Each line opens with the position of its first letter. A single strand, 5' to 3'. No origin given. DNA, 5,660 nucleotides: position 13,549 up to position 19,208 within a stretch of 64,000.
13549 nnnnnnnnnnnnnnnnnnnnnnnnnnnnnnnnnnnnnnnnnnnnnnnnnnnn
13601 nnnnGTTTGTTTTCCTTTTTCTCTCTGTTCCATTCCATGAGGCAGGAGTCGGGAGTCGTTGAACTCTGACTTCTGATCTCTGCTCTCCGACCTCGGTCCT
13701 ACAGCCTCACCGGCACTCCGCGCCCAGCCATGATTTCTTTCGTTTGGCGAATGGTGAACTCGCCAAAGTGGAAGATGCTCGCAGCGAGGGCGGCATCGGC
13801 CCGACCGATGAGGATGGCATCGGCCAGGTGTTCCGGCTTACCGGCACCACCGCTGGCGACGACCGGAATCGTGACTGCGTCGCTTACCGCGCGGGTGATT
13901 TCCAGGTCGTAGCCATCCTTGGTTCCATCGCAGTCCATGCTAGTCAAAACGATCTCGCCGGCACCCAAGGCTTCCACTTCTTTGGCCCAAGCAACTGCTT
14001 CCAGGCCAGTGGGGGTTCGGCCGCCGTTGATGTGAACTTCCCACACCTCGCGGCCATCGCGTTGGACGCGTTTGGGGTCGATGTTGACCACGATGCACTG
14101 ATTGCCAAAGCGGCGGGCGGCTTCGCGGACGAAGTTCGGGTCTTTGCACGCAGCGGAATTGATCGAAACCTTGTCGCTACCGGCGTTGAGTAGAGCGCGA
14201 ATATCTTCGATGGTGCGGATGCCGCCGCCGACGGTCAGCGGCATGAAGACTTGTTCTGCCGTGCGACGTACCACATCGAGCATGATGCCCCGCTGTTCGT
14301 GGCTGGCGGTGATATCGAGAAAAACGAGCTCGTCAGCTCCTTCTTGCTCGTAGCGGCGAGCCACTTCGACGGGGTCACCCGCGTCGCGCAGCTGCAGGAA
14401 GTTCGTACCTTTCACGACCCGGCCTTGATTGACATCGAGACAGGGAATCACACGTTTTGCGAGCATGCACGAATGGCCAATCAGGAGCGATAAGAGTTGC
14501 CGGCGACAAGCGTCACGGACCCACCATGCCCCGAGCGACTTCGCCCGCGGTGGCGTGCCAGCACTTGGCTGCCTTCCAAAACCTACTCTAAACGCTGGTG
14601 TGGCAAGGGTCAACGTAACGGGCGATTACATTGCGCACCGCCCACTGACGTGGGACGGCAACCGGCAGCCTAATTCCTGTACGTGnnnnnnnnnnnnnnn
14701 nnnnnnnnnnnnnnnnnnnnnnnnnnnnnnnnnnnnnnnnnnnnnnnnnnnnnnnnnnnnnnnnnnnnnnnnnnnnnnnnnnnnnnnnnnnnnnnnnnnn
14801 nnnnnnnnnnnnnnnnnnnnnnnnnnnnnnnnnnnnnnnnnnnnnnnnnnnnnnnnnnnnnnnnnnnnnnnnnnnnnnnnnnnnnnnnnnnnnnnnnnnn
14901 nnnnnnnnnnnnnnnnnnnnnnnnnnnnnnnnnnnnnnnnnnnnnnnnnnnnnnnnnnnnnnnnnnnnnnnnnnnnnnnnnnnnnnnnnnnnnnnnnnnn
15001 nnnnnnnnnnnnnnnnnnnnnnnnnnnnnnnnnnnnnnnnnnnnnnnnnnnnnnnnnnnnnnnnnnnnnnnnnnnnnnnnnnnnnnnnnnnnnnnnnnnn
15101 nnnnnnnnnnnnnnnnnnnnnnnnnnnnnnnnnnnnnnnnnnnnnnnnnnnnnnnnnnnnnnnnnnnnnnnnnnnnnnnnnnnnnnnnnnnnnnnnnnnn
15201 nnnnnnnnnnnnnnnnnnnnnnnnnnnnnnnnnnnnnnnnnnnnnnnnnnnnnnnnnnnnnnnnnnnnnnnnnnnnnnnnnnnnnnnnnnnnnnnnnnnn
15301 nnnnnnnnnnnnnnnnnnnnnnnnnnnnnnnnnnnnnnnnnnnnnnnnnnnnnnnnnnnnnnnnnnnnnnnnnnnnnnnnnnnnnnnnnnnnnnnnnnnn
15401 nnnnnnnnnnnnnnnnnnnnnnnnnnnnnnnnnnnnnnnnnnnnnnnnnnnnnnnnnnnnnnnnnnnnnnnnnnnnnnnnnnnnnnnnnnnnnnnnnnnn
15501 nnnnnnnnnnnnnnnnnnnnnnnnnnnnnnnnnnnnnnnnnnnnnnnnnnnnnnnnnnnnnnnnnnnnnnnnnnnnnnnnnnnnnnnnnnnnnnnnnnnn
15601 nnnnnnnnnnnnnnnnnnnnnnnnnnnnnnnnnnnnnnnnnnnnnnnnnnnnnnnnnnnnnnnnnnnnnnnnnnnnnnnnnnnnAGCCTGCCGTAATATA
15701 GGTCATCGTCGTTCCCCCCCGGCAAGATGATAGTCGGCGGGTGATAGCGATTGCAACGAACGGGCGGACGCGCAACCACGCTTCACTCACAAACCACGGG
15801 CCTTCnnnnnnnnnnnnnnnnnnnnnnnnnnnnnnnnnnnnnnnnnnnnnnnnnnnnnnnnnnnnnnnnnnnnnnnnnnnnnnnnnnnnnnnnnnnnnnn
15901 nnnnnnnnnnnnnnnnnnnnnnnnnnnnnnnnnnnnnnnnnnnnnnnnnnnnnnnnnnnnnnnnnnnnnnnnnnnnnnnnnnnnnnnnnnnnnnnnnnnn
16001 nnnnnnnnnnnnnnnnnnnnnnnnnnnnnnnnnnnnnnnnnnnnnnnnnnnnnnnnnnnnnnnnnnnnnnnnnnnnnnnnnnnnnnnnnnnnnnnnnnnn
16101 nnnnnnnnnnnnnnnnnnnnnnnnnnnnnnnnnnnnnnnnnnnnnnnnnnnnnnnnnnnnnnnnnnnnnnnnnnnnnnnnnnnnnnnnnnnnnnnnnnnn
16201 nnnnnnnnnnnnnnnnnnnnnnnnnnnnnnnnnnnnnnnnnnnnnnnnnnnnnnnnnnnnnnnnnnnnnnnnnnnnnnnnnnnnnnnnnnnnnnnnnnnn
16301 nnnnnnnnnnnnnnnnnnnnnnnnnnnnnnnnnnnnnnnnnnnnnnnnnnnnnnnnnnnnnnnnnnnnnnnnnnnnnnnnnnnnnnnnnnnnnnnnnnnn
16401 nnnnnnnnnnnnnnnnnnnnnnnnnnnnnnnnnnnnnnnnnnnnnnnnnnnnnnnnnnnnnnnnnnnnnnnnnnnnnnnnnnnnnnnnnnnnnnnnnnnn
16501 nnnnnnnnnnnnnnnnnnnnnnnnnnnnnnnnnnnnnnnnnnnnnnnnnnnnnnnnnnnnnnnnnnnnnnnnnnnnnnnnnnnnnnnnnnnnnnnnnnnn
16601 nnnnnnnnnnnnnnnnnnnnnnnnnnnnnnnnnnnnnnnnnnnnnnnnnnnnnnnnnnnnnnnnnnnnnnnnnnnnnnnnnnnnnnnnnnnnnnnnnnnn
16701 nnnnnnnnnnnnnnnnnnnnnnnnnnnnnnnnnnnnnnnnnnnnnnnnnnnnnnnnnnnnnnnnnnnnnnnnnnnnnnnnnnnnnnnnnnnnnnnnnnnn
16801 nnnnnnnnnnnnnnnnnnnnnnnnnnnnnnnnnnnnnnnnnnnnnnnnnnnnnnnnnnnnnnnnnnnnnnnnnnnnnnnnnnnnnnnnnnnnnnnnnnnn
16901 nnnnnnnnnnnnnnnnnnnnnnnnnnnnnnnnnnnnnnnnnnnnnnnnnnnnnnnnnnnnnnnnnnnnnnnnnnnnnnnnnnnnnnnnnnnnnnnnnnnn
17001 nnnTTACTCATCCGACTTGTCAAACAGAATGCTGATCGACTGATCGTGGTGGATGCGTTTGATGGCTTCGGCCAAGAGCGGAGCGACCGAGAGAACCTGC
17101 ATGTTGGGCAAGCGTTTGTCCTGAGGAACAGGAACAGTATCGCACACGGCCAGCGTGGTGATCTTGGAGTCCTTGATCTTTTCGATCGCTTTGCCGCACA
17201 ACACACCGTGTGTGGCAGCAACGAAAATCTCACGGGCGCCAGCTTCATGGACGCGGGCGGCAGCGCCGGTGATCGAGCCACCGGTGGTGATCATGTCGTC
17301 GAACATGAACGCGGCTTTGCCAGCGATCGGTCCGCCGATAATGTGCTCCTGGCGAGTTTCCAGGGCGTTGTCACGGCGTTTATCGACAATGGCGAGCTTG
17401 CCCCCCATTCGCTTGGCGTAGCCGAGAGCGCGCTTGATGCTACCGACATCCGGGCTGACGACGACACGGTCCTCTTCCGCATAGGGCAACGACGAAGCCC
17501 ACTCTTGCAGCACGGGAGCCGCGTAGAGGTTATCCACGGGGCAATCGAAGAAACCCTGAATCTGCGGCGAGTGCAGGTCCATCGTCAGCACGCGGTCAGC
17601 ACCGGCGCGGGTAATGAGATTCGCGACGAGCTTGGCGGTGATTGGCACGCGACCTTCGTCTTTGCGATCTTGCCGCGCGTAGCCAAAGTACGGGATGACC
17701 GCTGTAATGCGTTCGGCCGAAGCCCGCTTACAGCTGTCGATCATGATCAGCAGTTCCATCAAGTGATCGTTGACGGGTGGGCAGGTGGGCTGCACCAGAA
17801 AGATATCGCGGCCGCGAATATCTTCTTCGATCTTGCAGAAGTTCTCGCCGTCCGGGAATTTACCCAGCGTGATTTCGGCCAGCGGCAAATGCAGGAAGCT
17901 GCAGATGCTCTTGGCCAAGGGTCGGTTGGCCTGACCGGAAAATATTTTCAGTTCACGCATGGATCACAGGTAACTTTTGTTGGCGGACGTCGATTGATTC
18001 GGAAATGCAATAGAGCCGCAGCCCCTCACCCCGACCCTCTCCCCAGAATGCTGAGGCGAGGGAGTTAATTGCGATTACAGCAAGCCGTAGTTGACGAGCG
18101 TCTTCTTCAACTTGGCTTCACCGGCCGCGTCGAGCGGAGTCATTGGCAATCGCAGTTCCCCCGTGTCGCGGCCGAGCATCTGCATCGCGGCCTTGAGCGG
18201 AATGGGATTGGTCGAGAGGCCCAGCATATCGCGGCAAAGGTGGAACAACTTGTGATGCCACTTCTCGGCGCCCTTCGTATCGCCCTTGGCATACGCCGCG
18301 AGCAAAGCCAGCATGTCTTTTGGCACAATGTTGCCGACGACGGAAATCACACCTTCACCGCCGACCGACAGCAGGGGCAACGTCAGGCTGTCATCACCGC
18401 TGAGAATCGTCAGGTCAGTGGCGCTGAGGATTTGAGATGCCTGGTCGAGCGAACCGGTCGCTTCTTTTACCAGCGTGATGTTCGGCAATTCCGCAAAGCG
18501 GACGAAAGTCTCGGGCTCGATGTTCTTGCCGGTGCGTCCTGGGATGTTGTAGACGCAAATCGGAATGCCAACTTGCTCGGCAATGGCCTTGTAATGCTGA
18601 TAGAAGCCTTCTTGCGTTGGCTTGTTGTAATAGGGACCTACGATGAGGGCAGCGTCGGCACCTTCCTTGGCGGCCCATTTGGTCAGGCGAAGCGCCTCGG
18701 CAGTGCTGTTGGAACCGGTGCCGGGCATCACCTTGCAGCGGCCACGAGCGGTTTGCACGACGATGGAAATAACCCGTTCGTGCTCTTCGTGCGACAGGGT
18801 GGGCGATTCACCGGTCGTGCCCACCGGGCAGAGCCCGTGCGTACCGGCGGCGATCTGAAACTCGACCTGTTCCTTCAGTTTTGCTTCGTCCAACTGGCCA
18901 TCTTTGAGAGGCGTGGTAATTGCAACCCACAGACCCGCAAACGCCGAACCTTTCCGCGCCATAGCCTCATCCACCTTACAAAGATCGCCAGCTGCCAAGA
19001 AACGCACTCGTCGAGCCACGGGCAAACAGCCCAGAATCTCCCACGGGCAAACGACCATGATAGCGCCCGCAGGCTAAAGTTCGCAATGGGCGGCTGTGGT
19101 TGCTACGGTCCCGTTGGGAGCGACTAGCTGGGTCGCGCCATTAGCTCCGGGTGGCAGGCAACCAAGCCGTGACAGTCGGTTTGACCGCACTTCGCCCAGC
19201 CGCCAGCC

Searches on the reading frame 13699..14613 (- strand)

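Call 54: search_protein_families(library=pfam, proteins=[window:13699-14613:-], max_evalue=0.0001)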
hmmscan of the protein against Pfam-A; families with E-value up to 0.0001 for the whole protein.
window:13699-14613:- (304 aa): 5 families
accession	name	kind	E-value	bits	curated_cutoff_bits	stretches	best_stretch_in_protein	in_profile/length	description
PF00977.27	His_biosynth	-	3.5e-86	288.8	23.6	1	54-287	1-228/228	Histidine biosynthesis protein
PF03060.21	NMO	-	4.2e-07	30.1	28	0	206-278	145-223/331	Nitronate monooxygenase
PF02581.23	TMP-TENI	-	3e-06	27.2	27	0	85-154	108-179/180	Thiamine monophosphate synthase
PF01207.24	Dus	-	9.5e-06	25.4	20.4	0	81-166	140-227/311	Dihydrouridine synthase (Dus)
PF05690.20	ThiG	-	6.2e-05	22.9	23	0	84-163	136-215/247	Thiazole biosynthesis protein ThiG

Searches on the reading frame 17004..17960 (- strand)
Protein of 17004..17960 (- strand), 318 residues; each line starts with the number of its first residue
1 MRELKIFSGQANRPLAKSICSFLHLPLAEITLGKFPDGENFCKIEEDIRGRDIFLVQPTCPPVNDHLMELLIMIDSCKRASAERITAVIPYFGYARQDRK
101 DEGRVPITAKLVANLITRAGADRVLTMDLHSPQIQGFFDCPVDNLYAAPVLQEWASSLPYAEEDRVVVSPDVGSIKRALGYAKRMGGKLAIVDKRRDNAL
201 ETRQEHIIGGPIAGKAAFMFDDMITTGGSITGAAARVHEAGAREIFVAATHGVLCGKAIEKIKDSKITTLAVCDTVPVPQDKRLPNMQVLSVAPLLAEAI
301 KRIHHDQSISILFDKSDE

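Call 13: search_protein_families(library=pfam, proteins=[window:17004-17960:-], max_evalue=0.01)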
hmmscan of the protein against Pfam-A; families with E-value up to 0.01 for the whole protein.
window:17004-17960:- (318 aa): 3 families
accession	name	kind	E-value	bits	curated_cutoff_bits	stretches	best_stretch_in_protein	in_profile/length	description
PF13793.12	Pribosyltran_N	-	2.4e-52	176.2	25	1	4-120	1-117/117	N-terminal domain of ribose phosphate pyrophosphokinase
PF14572.12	Pribosyl_synth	-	2.5e-23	83.4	27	1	208-313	77-183/184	Phosphoribosyl synthetase-associated domain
PF00156.33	Pribosyltran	-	8.6e-09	35.3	26.3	1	160-263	26-136/158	Phosphoribosyl transferase domain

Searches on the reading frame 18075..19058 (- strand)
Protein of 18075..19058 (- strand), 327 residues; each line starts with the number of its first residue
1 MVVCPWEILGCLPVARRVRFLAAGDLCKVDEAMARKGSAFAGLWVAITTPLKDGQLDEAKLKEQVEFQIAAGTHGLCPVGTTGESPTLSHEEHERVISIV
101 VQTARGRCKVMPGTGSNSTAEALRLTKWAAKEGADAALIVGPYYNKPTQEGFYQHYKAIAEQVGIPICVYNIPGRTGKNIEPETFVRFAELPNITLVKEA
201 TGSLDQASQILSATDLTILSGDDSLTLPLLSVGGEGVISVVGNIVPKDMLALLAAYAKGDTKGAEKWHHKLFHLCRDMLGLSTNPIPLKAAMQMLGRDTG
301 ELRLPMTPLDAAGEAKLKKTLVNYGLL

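Call 13: search_protein_families(library=pfam, proteins=[window:18075-19058:-], max_evalue=0.01)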
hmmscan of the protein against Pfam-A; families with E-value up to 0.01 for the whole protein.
window:18075-19058:- (327 aa): 1 family
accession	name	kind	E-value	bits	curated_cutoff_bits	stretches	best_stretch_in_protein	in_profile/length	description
PF00701.28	DHDPS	-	1.5e-89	300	22.1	1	40-321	2-286/289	Dihydrodipicolinate synthetase family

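Call 15: find_homologous_proteins(query=window:18075-19058:-, max_evalue=1e-60)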
Query window:18075-19058:- (327 aa): 7995 proteins with E <= 1e-60 among 8000 candidates; the best 120 are listed.
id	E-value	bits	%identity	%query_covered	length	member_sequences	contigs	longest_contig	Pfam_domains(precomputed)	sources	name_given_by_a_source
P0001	4.7e-184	629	95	90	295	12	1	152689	PF00701.29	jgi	jgi:4-hydroxy-tetrahydrodipicolinate synthase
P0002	6.9e-182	622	86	100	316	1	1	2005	PF00701.29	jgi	jgi:4-hydroxy-tetrahydrodipicolinate synthase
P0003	5.2e-181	619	94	90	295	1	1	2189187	PF00701.29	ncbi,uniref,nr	ncbi:4-hydroxy-tetrahydrodipicolinate synthase [Anatilimnocola floriformis]|uniref:4-hydroxy-tetrahy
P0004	1.3e-180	618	93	90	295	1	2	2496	PF00701.29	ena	-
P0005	3.5e-180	616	93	90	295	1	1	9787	PF00701.29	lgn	-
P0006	1.0e-179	615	93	90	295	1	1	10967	PF00701.29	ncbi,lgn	-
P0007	2.2e-179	614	92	90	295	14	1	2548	PF00701.29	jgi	jgi:4-hydroxy-tetrahydrodipicolinate synthase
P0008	1.7e-178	611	92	90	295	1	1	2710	PF00701.29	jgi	jgi:4-hydroxy-tetrahydrodipicolinate synthase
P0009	2.9e-178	610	92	90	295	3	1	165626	PF00701.29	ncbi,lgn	-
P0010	2.8e-177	607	93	90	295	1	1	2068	PF00701.29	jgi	jgi:4-hydroxy-tetrahydrodipicolinate synthase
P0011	4.9e-165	567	85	90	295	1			PF00701.29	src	-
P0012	5.9e-165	566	86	90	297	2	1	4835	PF00701.29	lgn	-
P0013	7.4e-163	559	85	90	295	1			PF00701.29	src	-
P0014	8.9e-163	559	85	90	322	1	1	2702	PF00701.29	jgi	jgi:4-hydroxy-tetrahydrodipicolinate synthase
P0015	3.1e-162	557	84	90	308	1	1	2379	PF00701.29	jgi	jgi:4-hydroxy-tetrahydrodipicolinate synthase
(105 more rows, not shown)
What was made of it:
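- Checked: The true dapA start is at 18962 (homologues are 295 aa, call 15), so the dapA-floA spacer is 994 bp.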

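Call 16: find_encoding_contigs(protein=P0001, flank=5000, max_places=3)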
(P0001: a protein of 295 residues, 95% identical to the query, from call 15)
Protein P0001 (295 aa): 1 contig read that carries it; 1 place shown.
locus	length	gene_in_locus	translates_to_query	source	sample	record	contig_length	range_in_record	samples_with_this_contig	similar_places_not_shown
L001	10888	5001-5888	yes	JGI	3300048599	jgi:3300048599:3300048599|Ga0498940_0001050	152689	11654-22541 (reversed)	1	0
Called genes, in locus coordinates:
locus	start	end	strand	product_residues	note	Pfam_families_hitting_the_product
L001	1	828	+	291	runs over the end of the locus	PF13507:GATase_5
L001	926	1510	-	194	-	PF00578:AhpC-TSA (weak), PF00255:GSHPx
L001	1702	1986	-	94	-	-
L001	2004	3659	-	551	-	PF03781:FGE-sulfatase, PF08450:SGL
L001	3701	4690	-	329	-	PF12127:FloA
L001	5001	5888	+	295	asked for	PF00701:DHDPS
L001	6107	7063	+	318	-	PF13793:Pribosyltran_N, PF00156:Pribosyltran, PF14572:Pribosyl_synth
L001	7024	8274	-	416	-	PF01979:Amidohydro_1, PF07969:Amidohydro_3 (weak)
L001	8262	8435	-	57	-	-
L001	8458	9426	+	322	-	PF01073:3Beta_HSD, PF01370:Epimerase, PF02719:Polysacc_synt_2 (faint), PF04321:RmlD_sub_bind (weak), PF16363:GDP_Man_Dehyd, PF07993:NAD_binding_4 (weak)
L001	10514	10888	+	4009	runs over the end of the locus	?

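Call 17: find_encoding_contigs(protein=P0003, flank=5000, max_places=3)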
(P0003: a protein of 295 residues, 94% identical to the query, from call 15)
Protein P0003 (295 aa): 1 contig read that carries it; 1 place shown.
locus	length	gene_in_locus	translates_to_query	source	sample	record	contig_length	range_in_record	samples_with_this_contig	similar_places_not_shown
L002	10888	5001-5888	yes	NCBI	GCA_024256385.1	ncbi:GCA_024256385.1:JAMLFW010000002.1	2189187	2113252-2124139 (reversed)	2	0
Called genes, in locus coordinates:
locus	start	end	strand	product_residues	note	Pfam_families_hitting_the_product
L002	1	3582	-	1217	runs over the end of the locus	PF08379:Bact_transglu_N, PF01841:Transglut_core, PF09899:DUF2126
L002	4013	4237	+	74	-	-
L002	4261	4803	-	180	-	-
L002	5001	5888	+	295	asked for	PF00701:DHDPS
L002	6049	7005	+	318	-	PF13793:Pribosyltran_N, PF00156:Pribosyltran (weak), PF14572:Pribosyl_synth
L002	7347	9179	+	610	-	PF17092:PCB_OB (faint), PF00575:S1, PF00575:S1, PF23459:S1_RRP5 (weak), PF00575:S1, PF23459:S1_RRP5 (weak), PF00575:S1, PF23459:S1_RRP5, +2 more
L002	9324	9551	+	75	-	PF02604:PhdYeFM_antitox (weak)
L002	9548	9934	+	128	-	PF01850:PIN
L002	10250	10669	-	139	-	-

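Call 18: find_encoding_contigs(protein=P0009, flank=5000, max_places=3)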
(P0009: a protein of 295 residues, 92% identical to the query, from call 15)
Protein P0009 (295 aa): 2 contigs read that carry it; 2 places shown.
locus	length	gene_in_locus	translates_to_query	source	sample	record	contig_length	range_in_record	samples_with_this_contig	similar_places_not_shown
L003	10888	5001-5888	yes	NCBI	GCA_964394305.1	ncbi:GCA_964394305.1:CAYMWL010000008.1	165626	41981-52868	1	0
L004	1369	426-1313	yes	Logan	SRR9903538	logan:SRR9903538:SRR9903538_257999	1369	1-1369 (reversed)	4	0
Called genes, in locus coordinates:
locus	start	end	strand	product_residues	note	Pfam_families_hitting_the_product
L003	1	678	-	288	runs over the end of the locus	-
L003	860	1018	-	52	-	-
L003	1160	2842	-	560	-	PF03781:FGE-sulfatase, PF08450:SGL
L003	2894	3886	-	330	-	PF12127:FloA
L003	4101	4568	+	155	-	PF00254:FKBP_C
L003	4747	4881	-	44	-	-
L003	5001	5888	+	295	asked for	PF00701:DHDPS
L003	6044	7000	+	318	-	PF13793:Pribosyltran_N, PF00156:Pribosyltran, PF14572:Pribosyl_synth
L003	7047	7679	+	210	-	PF00578:AhpC-TSA, PF08534:Redoxin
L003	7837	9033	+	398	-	PF13271:DUF4062 (weak)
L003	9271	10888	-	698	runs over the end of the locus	PF02922:CBM_48, PF00128:Alpha-amylase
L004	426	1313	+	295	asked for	PF00701:DHDPS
